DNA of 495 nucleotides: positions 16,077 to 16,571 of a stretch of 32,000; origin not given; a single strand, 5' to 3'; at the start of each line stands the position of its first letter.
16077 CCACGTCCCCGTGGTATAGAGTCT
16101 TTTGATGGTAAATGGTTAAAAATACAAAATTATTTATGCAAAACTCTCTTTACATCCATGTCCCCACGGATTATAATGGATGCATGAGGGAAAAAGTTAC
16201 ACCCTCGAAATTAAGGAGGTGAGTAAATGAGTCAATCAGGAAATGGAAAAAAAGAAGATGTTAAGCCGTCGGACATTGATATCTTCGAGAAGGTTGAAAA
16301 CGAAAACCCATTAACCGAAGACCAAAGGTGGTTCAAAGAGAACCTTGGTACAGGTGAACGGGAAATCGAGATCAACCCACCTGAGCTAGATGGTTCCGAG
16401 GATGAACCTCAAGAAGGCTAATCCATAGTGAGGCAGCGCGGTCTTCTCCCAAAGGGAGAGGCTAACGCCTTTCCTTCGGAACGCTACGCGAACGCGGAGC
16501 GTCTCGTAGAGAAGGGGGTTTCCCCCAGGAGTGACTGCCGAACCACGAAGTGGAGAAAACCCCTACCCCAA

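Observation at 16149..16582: Self-contained promoter-gene-terminator unit encoding a net -12 acidic 64-aa protein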

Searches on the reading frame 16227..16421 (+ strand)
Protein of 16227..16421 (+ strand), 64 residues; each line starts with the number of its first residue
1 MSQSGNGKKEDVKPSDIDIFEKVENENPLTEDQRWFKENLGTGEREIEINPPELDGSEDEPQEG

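Call 10: search_protein_families(library=pfam, proteins=[window:16227-16421:+], max_evalue=0.1)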
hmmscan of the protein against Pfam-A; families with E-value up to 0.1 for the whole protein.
window:16227-16421:+ (64 aa): 0 families

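Call 11: search_protein_families(library=phrogs, proteins=[window:16227-16421:+], max_evalue=0.1)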
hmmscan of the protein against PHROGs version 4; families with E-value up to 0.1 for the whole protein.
window:16227-16421:+ (64 aa): 1 family
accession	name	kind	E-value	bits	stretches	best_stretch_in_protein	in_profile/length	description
phrog_14597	-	unknown function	0.083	12.9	1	7-61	209-261/275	-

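Call 12: find_homologous_proteins(query=window:16227-16418:+, max_evalue=0.01)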
Query window:16227-16418:+ (64 aa): 12 proteins with E <= 0.01 among 12 candidates.
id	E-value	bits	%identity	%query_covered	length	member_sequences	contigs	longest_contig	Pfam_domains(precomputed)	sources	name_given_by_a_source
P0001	2.5e-33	131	97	100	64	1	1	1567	-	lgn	-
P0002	3.5e-33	130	95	100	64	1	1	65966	-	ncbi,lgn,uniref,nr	ncbi:MAG: hypothetical protein RM049_26680 [Nostoc sp. DedQUE04]|uniref:hypothetical protein n=1 Tax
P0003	9.5e-33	129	95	100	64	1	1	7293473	-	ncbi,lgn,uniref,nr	ncbi:hypothetical protein [Nostoc sp. GT001]|uniref:hypothetical protein n=1 Tax=Nostoc sp. GT001 Ta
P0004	4.1e-31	124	91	100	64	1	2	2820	-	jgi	jgi:hypothetical protein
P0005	1.0e-26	110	85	100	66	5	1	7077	-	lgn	-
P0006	1.3e-23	100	77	100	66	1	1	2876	-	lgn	-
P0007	1.0e-20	91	74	94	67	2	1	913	-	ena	-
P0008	6.2e-20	89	72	94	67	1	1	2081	-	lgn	-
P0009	7.8e-19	85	77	81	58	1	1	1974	-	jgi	jgi:hypothetical protein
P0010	1.4e-18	84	69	97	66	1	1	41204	-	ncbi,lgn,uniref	ncbi:MAG: hypothetical protein V7K14_03580 [Nostoc sp.]|uniref:hypothetical protein n=1 Tax=Nostoc s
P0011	8.3e-15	72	63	81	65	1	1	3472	-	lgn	-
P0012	3.6e-14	70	75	73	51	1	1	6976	-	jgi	jgi:hypothetical protein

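Call 14: find_encoding_contigs(protein=P0003, flank=10000, max_places=3)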
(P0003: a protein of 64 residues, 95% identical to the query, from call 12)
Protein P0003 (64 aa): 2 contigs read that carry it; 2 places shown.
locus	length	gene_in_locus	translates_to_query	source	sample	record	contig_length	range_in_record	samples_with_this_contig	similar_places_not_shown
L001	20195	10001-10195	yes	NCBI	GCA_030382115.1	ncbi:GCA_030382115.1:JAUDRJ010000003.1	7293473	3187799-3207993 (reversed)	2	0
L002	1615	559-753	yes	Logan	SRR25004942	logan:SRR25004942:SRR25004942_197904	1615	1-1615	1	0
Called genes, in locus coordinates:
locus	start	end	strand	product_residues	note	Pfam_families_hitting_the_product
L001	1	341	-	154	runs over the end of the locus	-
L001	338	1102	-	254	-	-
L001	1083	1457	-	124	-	-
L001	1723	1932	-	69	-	-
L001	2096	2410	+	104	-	-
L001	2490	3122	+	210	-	-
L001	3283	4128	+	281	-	PF04542:Sigma70_r2, PF04539:Sigma70_r3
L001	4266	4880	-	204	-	-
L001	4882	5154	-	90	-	-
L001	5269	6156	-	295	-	PF13495:Phage_int_SAM_4 (faint), PF00589:Phage_integrase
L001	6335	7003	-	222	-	PF12728:HTH_17 (weak)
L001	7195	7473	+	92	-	-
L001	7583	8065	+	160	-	-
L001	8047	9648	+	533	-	-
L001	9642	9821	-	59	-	-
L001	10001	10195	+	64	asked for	-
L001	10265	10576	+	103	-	-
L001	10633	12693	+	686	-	PF06074:Portal_Mu, PF18823:InPase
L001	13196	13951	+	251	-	-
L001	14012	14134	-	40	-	-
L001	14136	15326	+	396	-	-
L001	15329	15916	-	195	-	-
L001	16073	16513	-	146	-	-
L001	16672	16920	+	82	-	-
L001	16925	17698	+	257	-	PF04233:Phage_Mu_F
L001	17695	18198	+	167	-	PF20065:DUF6464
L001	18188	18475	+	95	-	-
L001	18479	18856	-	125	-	-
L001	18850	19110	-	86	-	-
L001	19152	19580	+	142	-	PF05069:Phage_tail_S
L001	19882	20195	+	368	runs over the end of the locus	-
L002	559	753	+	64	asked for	-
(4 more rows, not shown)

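Call 15: find_encoding_contigs(protein=P0010, flank=10000, max_places=3)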
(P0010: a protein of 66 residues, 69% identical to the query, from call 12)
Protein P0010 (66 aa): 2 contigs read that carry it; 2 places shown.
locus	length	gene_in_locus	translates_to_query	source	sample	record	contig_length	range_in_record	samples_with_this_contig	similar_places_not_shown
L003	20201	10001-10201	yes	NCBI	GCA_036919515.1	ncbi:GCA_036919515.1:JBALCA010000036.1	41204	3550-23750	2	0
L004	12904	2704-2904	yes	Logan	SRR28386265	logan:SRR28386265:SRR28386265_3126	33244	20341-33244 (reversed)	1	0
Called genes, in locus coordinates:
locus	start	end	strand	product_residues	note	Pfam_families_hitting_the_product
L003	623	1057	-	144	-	-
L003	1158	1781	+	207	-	PF00156:Pribosyltran (weak)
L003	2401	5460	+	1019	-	PF08446:PAS_2, PF01590:GAF, PF00360:PHY, PF00512:HisKA, PF02518:HATPase_c, PF00072:Response_reg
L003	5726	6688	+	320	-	PF00072:Response_reg, PF00990:GGDEF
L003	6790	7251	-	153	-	PF01724:DUF29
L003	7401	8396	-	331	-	-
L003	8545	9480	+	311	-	PF00140:Sigma70_r1_2, PF04542:Sigma70_r2, PF04539:Sigma70_r3, PF04545:Sigma70_r4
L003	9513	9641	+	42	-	-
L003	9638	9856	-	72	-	-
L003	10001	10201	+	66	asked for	-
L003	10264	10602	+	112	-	-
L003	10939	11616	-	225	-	-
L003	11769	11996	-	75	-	PF01381:HTH_3, PF13560:HTH_31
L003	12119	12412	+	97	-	-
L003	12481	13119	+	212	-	-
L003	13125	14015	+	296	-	PF04383:KilA-N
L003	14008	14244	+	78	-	-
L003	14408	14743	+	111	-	-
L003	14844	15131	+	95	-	-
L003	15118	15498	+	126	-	-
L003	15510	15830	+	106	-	-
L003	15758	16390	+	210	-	-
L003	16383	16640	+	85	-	-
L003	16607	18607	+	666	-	-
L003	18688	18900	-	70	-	-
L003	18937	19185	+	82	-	-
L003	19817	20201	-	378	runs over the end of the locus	PF01385:OrfB_IS605, PF07282:Cas12f1-like_TNB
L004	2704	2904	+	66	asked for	-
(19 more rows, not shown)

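Call 23: find_encoding_contigs(protein=P0001, flank=10000, max_places=3)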
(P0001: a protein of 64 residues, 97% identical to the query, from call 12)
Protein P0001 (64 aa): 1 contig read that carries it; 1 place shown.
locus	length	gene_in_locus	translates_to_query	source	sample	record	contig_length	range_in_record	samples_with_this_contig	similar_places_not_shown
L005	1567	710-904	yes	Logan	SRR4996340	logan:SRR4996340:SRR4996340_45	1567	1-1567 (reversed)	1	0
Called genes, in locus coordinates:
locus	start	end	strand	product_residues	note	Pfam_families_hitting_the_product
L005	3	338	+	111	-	?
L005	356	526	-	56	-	-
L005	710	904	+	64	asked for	-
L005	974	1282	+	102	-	-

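Call 24: find_encoding_contigs(protein=P0002, flank=10000, max_places=3)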
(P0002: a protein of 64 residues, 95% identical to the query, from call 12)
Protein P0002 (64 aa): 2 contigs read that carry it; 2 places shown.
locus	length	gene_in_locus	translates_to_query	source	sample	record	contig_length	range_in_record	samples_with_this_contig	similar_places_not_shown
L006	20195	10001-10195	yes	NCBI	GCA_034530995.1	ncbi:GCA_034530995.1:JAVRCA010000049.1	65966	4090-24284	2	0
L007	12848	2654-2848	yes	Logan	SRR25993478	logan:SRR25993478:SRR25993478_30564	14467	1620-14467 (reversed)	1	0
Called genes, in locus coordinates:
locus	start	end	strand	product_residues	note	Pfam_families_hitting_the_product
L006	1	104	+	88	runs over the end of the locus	-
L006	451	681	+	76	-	-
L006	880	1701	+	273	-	-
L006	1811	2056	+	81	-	-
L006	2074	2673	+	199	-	-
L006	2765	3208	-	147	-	-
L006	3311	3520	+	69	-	-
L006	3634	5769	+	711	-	-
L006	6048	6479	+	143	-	-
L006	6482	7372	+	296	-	-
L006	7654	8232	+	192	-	PF13274:SocA_Panacea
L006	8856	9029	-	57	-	-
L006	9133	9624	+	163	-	-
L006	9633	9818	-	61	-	-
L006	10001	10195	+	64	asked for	-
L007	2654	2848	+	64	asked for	-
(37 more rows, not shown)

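Call 26: predict_structure(alignment_id=A1)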
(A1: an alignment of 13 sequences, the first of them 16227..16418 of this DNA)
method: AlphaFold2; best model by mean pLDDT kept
length: 64 residues; sequences in the alignment: 13
mean_pLDDT: 65.6   pTM: 0.25
mean pLDDT of the five models: 65.6, 64.4, 63.6, 60.7, 58.6
residues with pLDDT >= 90: 0; 70-90: 27; 50-70: 30; < 50: 7
segments of 3 or more residues with pLDDT < 50: 1-3
pLDDT, mean of each block of 10 residues (from residue 1): 53 77 68 76 64 61 52
secondary structure, 60 per line:
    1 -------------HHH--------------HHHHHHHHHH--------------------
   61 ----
elements in order: H31-40

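Call 34: search_protein_representatives(alignment_id=A1)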
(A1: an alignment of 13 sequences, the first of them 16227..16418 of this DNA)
Query: 13 sequences, 66 profile positions. Proteins with E-value up to 0.001 (for the whole library): 7; up to 1e-10: 2; up to 1e-30: 1. The best 7 are listed.
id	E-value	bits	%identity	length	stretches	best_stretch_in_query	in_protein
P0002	2.2e-35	136.9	-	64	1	1-66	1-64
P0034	4.9e-14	68.5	-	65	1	1-64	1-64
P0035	3.6e-09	52.9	-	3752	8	23-63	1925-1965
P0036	2.2e-07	47.2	-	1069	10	40-60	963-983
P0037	4.9e-06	42.9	-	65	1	1-61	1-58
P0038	1.5e-04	38.1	-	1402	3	17-40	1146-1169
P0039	5.7e-04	36.3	-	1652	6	17-43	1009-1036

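Call 54: search_protein_families(library=padloc, proteins=[window:16227-16421:+], max_evalue=1)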
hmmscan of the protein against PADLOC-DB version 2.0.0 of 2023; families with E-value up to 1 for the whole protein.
window:16227-16421:+ (64 aa): 0 families

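Call 77: search_solved_structures(query=A1, max_evalue=10)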
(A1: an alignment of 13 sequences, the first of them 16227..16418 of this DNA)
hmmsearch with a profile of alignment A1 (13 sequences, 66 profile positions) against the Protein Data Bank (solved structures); distinct sequences matched with E-value up to 10: 1.
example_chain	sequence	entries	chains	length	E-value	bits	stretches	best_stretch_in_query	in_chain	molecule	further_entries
2ks4_A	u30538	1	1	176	1.6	12.3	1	18-47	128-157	Sticholysin-1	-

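Call 79: search_protein_families(library=pfam, proteins=[L003:9638-9856:-], max_evalue=10)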
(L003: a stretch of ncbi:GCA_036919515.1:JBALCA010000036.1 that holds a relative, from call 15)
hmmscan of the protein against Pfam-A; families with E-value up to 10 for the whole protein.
L003:9638-9856:- (72 aa): 0 families

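Call 80: search_protein_families(library=ncbifam, proteins=[window:16227-16421:+, L003:9638-9856:-], max_evalue=1)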
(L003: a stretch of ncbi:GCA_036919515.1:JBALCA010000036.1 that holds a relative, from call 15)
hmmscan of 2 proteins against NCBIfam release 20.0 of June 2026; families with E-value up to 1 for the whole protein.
window:16227-16421:+ (64 aa): 0 families

L003:9638-9856:- (72 aa): 1 family
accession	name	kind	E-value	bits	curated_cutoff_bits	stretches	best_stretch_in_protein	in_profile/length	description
NF052446.1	SCO5555_fam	equivalog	0.02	14.7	40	1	42-69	18-49/65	SCO5555 family protein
